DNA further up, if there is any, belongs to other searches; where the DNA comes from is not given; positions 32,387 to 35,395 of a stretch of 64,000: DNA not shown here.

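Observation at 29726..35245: STAND-type ATPase/LuxR (LAL) regulator adjacent to a beta-propeller-phosphoesterase fusion, with a second free-standing Tat-secreted PLC paralog 20 kb away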

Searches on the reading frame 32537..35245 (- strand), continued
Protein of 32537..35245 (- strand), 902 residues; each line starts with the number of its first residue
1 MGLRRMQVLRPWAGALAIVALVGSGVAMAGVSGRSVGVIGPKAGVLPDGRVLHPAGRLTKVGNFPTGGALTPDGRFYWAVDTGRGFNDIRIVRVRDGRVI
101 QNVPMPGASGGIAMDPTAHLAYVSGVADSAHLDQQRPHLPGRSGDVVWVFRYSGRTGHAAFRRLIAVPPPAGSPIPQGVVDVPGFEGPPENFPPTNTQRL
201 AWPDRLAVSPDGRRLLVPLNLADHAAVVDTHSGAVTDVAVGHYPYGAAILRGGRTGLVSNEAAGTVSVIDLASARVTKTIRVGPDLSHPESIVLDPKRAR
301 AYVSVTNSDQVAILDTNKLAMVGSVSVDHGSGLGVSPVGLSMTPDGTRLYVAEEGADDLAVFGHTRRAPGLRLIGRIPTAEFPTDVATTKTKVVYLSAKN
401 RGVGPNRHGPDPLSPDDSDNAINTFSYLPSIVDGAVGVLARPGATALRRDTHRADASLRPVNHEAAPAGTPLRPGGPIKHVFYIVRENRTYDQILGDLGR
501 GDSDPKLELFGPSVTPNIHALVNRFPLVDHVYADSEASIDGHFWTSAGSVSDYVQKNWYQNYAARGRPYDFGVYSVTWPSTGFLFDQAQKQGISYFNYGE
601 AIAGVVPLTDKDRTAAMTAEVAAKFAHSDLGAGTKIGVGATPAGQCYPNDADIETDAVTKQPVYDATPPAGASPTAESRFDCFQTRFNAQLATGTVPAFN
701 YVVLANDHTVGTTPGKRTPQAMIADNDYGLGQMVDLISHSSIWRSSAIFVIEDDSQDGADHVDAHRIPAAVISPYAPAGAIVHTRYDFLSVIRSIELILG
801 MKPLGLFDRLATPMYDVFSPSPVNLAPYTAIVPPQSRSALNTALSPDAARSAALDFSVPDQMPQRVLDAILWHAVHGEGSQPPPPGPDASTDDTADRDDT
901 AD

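Call 8: search_solved_structures(query=window:32537-35245:-, max_evalue=1, show_alignments=2)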
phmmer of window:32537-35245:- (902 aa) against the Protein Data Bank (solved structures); distinct sequences matched with E-value up to 1: 4.
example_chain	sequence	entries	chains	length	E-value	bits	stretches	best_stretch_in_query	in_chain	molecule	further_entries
1l0q_A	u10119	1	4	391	1e-29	106.4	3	207-354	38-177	Surface layer protein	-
5c2v_B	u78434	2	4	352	1.5e-09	39.7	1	200-340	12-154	HYDRAZINE SYNTHASE BETA SUBUNIT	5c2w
2d1g_A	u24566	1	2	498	0.00027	22.2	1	728-804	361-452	acid phosphatase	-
3vgz_A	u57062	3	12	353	0.017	16.3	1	214-307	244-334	Uncharacterized protein YncE | PQQ-dependent catabolism-associated beta-propeller protein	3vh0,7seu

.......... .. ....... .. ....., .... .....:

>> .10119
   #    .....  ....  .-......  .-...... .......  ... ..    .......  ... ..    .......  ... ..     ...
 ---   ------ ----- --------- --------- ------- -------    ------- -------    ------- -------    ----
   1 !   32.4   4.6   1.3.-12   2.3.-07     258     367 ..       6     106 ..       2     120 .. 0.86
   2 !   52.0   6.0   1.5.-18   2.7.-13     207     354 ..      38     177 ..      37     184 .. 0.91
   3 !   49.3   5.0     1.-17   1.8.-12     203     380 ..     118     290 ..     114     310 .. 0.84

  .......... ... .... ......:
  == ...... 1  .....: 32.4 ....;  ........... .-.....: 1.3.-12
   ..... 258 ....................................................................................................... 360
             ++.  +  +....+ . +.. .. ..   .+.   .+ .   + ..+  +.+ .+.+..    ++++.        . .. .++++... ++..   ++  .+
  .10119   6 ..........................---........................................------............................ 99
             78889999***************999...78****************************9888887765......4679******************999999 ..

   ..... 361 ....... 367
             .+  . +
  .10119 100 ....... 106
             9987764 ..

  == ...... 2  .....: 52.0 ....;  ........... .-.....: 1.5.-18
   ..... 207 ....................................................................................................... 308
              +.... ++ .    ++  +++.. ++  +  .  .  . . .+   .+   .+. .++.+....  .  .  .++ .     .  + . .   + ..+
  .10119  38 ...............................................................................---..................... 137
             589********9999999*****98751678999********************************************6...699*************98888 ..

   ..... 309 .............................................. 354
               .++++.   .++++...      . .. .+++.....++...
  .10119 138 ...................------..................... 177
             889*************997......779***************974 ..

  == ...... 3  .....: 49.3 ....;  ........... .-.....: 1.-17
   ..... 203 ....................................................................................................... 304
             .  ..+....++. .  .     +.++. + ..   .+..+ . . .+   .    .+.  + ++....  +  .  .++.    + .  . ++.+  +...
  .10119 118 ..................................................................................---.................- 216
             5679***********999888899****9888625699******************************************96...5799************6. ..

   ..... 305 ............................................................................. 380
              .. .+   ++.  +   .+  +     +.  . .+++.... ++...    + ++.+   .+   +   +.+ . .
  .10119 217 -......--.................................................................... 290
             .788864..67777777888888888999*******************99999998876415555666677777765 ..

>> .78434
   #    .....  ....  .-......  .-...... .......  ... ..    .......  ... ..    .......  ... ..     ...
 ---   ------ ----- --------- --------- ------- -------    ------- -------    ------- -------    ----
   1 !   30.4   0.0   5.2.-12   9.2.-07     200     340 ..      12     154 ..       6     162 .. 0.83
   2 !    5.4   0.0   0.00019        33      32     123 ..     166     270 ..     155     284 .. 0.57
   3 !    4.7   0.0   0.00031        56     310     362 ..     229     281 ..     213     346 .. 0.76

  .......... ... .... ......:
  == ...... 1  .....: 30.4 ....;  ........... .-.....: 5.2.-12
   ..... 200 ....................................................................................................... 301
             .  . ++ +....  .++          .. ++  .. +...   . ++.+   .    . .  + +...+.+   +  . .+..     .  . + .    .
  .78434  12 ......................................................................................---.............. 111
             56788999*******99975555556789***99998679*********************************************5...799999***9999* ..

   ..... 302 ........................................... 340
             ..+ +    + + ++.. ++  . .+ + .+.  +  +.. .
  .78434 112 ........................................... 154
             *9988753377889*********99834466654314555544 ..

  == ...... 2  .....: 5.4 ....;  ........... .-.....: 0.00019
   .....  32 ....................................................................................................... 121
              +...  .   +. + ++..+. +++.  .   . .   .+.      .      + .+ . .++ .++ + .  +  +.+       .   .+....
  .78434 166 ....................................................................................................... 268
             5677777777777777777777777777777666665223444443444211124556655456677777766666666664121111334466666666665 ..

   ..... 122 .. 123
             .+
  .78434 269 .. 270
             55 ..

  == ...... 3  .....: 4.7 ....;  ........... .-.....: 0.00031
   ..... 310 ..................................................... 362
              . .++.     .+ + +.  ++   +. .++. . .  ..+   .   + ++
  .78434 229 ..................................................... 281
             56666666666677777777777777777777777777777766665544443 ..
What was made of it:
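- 34046..35128 (-): 7-bladed YVTN/YncE-type beta-propeller, residues about 40-400. The PDB sequence hit 1l0q has E = 1e-29 (call 8).
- By sequence the only significant PF04185 PDB hit of the single protein is AcpA (call 8).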

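Call 12: find_encoding_contigs(protein=P0001, flank=10000, max_places=3)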
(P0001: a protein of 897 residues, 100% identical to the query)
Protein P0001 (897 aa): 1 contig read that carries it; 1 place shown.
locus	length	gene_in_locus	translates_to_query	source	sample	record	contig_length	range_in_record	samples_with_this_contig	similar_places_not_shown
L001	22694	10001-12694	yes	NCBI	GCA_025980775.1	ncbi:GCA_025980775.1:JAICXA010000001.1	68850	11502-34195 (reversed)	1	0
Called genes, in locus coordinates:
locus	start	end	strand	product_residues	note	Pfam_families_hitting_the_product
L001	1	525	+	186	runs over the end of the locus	-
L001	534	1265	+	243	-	PF03734:YkuD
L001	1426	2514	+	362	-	PF13439:Glyco_transf_4, PF13579:Glyco_trans_4_4 (weak), PF00534:Glycos_transf_1, PF13692:Glyco_trans_1_4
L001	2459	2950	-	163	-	-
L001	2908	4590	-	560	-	PF14742:GDE_N_bis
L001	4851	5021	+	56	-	-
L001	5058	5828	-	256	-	PF01590:GAF, PF13185:GAF_2, PF03861:ANTAR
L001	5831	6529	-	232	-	PF13185:GAF_2, PF03861:ANTAR (weak)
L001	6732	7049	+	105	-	-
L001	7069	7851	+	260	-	PF07228:SpoIIE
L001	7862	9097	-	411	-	PF00067:p450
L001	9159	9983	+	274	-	PF13622:4HBT_3, PF20789:4HBT_3C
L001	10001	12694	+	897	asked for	PF04185:Phosphoesterase (weak)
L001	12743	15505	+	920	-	PF13191:AAA_16 (weak), PF13401:AAA_22, PF25872:HTH_77, PF00196:GerE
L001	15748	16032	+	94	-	-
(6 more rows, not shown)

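Call 13: find_encoding_contigs(protein=P0002, flank=10000, max_places=3)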
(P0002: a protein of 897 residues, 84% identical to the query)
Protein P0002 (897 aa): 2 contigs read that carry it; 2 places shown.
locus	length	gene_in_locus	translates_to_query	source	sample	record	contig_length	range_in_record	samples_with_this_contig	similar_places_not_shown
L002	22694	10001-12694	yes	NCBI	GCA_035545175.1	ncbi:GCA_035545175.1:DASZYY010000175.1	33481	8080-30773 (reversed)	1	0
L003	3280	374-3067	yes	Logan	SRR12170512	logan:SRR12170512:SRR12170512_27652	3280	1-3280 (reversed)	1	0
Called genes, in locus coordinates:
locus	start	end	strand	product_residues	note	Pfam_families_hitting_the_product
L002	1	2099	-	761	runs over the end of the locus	PF01326:PPDK_N, PF00391:PEP-utilizers, PF02896:PEP-utilizers_C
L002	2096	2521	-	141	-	PF00582:Usp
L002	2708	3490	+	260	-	PF13354:Beta-lactamase2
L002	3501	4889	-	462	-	PF00753:Lactamase_B, PF23023:Anti-Pycsar_Apyc1 (faint), PF12706:Lactamase_B_2 (weak), PF10996:Beta-Casp, PF07521:RMMBL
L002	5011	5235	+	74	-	-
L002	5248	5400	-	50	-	-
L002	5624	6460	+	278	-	PF17198:AveC_like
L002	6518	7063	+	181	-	-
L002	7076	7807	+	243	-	PF03734:YkuD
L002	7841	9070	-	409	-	PF00067:p450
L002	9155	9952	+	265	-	PF13622:4HBT_3, PF20789:4HBT_3C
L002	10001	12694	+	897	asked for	PF04185:Phosphoesterase (faint)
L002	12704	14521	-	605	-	PF02129:Peptidase_S15, PF08530:PepX_C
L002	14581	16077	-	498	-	PF00171:Aldedh, PF05893:LuxC (weak)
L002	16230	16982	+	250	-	PF00005:ABC_tran, PF13304:AAA_21 (faint)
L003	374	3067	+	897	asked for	PF04185:Phosphoesterase (faint)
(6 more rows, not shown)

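Call 14: find_encoding_contigs(protein=P0004, flank=6000, max_places=1)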
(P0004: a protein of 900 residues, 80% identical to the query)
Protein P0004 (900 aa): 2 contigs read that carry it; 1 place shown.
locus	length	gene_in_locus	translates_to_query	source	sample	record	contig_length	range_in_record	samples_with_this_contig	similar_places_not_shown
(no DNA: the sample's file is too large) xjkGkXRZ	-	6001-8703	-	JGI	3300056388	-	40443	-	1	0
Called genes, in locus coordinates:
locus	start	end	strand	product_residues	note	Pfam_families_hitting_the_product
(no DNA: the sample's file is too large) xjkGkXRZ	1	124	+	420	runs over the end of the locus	PF01565:FAD_binding_4, PF04030:ALO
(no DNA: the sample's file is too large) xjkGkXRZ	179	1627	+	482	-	PF00501:AMP-binding, PF13193:AMP-binding_C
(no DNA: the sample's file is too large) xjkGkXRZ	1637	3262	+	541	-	PF13298:LigD_N, PF21686:LigD_Prim-Pol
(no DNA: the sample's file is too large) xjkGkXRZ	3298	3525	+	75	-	-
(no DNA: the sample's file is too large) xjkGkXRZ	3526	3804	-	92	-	-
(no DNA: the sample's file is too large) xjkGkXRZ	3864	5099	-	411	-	PF00067:p450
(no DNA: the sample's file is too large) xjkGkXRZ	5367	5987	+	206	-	PF13622:4HBT_3 (weak), PF20789:4HBT_3C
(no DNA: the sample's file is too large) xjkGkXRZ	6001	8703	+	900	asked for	PF04185:Phosphoesterase (faint)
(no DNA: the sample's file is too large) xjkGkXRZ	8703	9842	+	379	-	-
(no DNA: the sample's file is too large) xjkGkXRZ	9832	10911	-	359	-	PF13581:HATPase_c_2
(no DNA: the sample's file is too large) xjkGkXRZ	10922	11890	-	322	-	PF08240:ADH_N, PF00107:ADH_zinc_N, PF13602:ADH_zinc_N_2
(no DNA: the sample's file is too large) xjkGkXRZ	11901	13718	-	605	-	PF02129:Peptidase_S15, PF08530:PepX_C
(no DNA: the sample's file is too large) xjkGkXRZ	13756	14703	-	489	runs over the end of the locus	PF00171:Aldedh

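Call 15: find_encoding_contigs(protein=P0015, flank=6000, max_places=1)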
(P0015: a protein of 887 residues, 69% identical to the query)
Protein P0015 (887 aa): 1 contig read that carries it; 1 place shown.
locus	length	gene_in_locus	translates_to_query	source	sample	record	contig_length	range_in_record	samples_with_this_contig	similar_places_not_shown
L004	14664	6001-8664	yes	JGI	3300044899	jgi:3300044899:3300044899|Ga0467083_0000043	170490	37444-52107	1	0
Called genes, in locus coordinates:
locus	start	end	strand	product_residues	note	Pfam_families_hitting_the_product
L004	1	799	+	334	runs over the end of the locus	PF04055:Radical_SAM, PF11946:DUF3463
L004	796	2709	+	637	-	PF13292:DXP_synthase_N, PF02775:TPP_enzyme_C (weak), PF02779:Transket_pyr, PF02780:Transketolase_C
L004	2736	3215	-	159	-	-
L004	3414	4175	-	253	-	PF00106:adh_short, PF01370:Epimerase (weak), PF08659:KR, PF13561:adh_short_C2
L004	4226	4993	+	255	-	PF02678:Pirin, PF17954:Pirin_C_2 (weak)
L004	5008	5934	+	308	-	PF02678:Pirin, PF05726:Pirin_C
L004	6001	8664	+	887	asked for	PF04185:Phosphoesterase (weak)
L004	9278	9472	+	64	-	-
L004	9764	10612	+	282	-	PF00198:2-oxoacid_dh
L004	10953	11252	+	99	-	-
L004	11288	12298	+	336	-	PF01828:Peptidase_A4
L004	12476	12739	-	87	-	-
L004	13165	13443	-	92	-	-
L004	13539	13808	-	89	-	-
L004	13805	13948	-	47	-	-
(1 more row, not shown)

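Call 16: find_encoding_contigs(protein=P0076, flank=6000, max_places=1)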
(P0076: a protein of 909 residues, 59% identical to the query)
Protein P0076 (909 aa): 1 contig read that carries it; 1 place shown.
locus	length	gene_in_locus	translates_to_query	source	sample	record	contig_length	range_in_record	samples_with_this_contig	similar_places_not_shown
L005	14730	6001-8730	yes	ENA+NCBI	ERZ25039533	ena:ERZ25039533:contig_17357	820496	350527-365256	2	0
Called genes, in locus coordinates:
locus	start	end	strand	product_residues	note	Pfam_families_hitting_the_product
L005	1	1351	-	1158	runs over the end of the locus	PF03704:BTAD, PF13191:AAA_16, PF13401:AAA_22 (weak)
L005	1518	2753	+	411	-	PF07690:MFS_1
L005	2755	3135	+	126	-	-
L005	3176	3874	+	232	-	PF02450:LCAT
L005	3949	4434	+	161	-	-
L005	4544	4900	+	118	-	PF00027:cNMP_binding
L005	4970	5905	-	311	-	PF00294:PfkB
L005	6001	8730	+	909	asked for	PF10282:Lactonase (faint), PF21783:YNCE (faint), PF22494:choice_anch_I (faint), PF04185:Phosphoesterase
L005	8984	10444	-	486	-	PF01425:Amidase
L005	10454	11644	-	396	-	PF02771:Acyl-CoA_dh_N, PF02770:Acyl-CoA_dh_M, PF00441:Acyl-CoA_dh_1, PF08028:Acyl-CoA_dh_2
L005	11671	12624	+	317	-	PF08240:ADH_N, PF00107:ADH_zinc_N, PF13602:ADH_zinc_N_2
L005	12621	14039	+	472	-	PF00270:DEAD, PF00271:Helicase_C, PF03880:DbpA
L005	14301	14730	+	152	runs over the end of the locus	PF00160:Pro_isomerase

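Call 17: find_encoding_contigs(protein=P0092, flank=6000, max_places=1)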
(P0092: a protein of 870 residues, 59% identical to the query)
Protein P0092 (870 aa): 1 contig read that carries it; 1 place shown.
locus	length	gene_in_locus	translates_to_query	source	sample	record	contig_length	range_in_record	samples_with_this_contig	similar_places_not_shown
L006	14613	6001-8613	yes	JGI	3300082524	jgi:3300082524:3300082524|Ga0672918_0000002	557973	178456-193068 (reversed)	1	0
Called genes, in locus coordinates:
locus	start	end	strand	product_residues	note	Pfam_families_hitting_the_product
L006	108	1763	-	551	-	PF00501:AMP-binding, PF13193:AMP-binding_C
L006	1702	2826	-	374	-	PF00801:PKD (faint), PF13473:Cupredoxin_1, PF00127:Copper-bind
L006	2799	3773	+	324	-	PF00268:Ribonuc_red_sm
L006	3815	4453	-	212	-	PF06055:ExoD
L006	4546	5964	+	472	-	PF01425:Amidase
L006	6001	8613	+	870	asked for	PF10282:Lactonase (weak), PF04185:Phosphoesterase (faint)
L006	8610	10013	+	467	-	PF04185:Phosphoesterase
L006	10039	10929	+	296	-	PF21686:LigD_Prim-Pol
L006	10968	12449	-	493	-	PF06779:MFS_4 (weak), PF00083:Sugar_tr, PF07690:MFS_1, PF12832:MFS_1_like (faint), PF07690:MFS_1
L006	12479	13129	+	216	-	PF00226:DnaJ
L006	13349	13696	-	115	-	PF19802:DUF6285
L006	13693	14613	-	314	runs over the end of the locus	PF01636:APH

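Call 25: search_protein_families(library=padloc, proteins=[window:32537-35245:-], max_evalue=0.01)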
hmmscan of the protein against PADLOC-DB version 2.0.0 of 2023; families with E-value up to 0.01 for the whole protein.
window:32537-35245:- (902 aa): 0 families
